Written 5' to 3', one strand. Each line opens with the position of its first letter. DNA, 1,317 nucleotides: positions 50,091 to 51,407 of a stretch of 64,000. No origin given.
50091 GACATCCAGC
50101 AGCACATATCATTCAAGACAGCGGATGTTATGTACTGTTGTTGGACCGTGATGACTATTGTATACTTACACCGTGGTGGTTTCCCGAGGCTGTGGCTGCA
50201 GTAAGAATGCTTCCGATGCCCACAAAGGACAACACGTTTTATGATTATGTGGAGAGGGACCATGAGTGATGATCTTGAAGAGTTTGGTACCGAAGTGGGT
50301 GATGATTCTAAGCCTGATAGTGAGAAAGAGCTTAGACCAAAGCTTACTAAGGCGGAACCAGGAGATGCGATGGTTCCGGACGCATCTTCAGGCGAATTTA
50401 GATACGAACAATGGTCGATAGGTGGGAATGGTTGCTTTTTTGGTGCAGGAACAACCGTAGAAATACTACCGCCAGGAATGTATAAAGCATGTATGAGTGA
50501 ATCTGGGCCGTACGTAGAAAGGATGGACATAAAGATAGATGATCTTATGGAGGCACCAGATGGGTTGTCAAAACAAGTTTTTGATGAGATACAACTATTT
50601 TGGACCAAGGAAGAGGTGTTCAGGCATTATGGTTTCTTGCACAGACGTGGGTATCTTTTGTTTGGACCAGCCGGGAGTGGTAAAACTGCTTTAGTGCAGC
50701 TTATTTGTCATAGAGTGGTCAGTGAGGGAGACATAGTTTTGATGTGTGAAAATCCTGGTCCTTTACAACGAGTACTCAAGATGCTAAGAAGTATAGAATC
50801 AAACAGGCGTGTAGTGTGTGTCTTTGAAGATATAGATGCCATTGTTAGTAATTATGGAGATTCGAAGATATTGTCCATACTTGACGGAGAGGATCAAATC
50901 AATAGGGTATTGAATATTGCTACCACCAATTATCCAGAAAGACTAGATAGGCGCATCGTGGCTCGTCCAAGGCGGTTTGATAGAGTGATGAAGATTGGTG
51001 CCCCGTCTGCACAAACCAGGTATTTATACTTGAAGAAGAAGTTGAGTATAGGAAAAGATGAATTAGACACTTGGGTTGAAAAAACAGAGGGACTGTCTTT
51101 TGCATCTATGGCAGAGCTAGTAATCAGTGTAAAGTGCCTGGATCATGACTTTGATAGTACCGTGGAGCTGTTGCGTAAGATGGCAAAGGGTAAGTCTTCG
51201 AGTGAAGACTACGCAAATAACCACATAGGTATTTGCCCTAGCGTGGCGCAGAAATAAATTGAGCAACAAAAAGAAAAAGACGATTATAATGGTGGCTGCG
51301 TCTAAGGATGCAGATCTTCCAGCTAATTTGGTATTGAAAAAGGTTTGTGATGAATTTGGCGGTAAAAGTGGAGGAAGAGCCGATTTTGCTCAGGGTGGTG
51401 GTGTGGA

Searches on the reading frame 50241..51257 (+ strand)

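Call 51: search_protein_families(library=phrogs, proteins=[window:50241-51257:+], max_evalue=0.00001)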
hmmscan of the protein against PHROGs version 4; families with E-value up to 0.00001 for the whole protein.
window:50241-51257:+ (338 aa): 5 families
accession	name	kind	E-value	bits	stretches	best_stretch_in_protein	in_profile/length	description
phrog_7485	-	unknown function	2.4e-16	60.7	1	110-260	202-367/430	-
phrog_3757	-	unknown function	1.6e-13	51.8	1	211-299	214-305/367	-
phrog_2376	-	other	3.8e-13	50.5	1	72-311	20-252/363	ATPase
phrog_10440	-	unknown function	7.8e-10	38.8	1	135-305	232-407/483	-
phrog_30773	-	unknown function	5.7e-08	32.5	1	115-295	176-378/666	-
